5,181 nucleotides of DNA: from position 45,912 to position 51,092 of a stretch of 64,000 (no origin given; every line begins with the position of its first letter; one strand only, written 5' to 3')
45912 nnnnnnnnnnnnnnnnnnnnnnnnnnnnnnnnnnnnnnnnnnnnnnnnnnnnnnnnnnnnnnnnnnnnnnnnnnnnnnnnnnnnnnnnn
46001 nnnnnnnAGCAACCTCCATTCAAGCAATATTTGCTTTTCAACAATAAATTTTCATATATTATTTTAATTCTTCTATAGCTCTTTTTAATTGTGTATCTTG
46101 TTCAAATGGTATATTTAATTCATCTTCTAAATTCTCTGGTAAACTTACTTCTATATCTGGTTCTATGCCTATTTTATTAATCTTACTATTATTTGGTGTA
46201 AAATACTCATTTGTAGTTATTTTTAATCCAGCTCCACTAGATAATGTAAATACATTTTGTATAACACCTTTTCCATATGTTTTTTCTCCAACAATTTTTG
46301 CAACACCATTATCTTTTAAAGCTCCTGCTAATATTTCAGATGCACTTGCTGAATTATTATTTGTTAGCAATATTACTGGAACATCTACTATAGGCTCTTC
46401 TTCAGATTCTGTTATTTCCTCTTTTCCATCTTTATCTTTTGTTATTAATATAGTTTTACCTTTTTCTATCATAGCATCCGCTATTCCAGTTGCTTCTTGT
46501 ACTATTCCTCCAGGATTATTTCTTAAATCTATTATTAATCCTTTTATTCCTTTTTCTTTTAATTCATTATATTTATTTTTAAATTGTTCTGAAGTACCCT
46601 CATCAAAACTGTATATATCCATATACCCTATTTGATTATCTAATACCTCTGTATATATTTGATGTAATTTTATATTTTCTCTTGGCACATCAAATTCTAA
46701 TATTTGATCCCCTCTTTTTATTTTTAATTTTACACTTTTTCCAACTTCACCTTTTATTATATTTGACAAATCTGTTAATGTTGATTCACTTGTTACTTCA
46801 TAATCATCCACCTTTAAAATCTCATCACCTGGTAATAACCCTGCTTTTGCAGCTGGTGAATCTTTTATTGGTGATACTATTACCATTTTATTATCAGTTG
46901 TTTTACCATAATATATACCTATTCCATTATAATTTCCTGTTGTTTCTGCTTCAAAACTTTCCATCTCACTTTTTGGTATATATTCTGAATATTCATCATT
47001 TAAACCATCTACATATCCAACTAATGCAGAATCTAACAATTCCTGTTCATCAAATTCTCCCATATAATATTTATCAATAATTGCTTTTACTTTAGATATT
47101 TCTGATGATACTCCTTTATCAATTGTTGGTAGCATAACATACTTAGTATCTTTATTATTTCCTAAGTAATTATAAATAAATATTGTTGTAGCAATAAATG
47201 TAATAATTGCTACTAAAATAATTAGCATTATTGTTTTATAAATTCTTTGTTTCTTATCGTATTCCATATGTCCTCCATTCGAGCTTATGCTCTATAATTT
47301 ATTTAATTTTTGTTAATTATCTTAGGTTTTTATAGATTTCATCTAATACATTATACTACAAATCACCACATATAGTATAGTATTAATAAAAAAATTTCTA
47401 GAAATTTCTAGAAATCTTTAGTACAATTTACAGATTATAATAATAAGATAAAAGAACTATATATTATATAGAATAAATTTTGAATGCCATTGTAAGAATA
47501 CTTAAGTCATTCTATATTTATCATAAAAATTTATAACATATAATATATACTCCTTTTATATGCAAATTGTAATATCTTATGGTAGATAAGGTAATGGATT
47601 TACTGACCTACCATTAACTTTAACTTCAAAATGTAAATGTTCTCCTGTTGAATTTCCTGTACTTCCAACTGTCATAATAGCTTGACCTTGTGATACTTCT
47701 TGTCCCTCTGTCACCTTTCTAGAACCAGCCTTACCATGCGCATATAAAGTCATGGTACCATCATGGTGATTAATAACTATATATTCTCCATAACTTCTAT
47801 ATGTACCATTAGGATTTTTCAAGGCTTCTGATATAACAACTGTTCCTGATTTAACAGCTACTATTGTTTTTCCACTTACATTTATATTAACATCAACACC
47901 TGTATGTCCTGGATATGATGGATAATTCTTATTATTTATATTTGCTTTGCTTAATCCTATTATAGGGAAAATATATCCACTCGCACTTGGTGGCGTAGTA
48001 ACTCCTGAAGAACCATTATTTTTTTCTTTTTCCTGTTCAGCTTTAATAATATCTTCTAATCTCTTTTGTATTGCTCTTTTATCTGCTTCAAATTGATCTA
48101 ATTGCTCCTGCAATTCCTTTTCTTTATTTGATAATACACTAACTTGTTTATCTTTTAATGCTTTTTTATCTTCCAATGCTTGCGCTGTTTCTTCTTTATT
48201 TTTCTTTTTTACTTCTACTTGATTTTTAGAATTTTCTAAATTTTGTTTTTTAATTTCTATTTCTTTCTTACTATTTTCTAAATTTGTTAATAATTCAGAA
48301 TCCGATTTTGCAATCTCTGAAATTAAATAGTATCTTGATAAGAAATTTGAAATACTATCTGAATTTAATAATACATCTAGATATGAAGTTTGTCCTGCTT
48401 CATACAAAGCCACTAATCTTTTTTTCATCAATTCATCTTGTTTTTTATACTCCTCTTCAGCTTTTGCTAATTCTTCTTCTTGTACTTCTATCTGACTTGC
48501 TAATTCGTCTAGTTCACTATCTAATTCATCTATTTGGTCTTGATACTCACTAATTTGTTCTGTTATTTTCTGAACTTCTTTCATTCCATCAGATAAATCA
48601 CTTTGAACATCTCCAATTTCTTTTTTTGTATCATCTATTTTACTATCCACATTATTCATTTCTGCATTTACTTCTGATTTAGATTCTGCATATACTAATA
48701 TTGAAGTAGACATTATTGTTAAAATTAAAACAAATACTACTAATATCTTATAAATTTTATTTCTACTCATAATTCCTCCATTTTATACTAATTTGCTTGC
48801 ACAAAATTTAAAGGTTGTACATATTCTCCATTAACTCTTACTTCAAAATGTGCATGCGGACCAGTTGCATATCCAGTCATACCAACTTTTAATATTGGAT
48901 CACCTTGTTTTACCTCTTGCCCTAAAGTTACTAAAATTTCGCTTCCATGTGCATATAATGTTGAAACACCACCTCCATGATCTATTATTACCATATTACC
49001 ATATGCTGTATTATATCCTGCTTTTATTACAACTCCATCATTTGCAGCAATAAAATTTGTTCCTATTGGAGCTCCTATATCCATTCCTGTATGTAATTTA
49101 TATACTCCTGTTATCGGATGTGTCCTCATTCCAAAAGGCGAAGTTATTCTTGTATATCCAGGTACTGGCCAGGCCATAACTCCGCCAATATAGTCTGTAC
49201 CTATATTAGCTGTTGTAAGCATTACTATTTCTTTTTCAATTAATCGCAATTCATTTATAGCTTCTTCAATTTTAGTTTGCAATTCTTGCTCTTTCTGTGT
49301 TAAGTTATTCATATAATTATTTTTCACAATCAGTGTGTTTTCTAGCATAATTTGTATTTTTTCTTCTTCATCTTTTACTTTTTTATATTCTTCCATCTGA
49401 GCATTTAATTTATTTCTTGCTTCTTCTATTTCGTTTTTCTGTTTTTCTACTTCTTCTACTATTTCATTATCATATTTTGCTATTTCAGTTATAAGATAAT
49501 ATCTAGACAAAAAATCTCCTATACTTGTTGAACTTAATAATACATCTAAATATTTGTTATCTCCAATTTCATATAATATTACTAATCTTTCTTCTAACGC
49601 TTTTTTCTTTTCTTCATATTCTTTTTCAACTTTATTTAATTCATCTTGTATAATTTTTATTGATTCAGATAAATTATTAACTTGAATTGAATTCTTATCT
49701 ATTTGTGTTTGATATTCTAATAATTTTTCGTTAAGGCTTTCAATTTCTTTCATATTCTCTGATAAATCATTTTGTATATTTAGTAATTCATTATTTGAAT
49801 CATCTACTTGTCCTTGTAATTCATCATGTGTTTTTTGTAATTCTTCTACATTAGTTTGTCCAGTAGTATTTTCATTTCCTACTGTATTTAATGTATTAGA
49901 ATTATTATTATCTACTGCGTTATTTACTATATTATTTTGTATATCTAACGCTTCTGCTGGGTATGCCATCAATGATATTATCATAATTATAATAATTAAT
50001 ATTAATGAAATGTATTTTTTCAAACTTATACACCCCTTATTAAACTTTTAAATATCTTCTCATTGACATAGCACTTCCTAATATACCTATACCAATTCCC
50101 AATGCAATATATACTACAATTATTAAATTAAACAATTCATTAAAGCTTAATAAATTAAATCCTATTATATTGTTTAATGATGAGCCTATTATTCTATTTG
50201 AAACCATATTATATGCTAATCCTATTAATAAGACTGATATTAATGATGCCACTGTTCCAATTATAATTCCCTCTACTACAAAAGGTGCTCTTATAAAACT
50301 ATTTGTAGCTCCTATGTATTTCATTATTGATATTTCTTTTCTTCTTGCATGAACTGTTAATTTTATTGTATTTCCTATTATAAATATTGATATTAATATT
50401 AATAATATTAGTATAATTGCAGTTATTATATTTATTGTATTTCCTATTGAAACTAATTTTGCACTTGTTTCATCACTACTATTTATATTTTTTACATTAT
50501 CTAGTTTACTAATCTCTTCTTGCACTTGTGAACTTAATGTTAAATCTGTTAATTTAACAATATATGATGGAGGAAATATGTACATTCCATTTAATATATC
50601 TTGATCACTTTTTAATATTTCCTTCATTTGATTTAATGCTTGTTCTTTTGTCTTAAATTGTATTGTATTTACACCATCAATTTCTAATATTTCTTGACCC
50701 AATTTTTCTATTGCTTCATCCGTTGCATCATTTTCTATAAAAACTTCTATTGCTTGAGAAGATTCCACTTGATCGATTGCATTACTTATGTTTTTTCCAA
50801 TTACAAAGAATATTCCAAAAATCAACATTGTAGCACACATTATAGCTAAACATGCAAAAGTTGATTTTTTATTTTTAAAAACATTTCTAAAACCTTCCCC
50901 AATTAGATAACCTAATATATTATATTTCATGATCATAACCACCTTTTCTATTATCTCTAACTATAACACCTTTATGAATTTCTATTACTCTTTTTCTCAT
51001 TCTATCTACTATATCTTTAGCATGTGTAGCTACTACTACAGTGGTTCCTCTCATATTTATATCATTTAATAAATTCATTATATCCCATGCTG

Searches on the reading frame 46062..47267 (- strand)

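Call 63: search_protein_families(library=pfam, proteins=[window:46062-47267:-], max_evalue=0.00001)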
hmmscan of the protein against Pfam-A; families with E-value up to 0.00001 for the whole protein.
window:46062-47267:- (402 aa): 4 families
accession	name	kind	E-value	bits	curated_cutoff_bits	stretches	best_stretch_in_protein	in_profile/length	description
PF03572.23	Peptidase_S41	-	5.2e-54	182.7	24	1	213-374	2-165/165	Peptidase family S41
PF13180.12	PDZ_2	-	1e-14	55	27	1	116-194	3-78/80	PDZ domain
PF17820.7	PDZ_6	-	8.7e-13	48.2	27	1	129-185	1-54/54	PDZ domain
PF00595.29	PDZ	-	4e-06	27.6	23.2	0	115-183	11-80/81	PDZ domain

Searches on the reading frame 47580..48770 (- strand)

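Call 63: search_protein_families(library=pfam, proteins=[window:47580-48770:-], max_evalue=0.00001)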
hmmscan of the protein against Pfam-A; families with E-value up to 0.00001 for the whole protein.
window:47580-48770:- (397 aa): 2 families
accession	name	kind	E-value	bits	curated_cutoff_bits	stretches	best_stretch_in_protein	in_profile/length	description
PF01551.29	Peptidase_M23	-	1.4e-25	89.7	28.7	1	288-392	2-96/96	Peptidase family M23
PF24568.1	CC_PcsB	-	1.4e-16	60.5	27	1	102-174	2-75/75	Peptidoglycan hydrolase PcsB, coiled-coil domain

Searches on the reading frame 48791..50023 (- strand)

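Call 63: search_protein_families(library=pfam, proteins=[window:48791-50023:-], max_evalue=0.00001)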
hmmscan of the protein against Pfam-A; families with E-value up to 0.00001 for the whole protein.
window:48791-50023:- (411 aa): 2 families
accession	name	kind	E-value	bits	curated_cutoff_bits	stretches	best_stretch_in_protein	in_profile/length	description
PF01551.29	Peptidase_M23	-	7e-32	109.9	28.7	1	310-404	2-96/96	Peptidase family M23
PF24568.1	CC_PcsB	-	5.6e-16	58.6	27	1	130-201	2-74/75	Peptidoglycan hydrolase PcsB, coiled-coil domain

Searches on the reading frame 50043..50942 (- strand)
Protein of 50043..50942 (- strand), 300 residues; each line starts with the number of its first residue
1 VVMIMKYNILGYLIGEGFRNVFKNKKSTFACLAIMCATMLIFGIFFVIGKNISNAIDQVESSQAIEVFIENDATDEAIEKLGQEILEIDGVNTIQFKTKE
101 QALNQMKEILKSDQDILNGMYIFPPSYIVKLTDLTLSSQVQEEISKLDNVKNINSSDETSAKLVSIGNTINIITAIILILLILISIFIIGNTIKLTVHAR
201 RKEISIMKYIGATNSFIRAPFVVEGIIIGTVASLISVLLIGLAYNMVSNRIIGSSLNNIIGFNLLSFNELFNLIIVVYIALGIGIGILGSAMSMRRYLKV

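Call 63: search_protein_families(library=pfam, proteins=[window:50043-50942:-], max_evalue=0.00001)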
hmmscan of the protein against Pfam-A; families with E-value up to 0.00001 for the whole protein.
window:50043-50942:- (300 aa): 2 families
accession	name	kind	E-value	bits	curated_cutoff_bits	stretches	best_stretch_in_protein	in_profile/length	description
PF18075.7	FtsX_ECD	-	3.6e-18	66.4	23.5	1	65-153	3-96/96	FtsX extracellular domain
PF02687.27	FtsX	-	2.1e-12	47.6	25.5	1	176-292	2-110/120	FtsX-like permease C-terminal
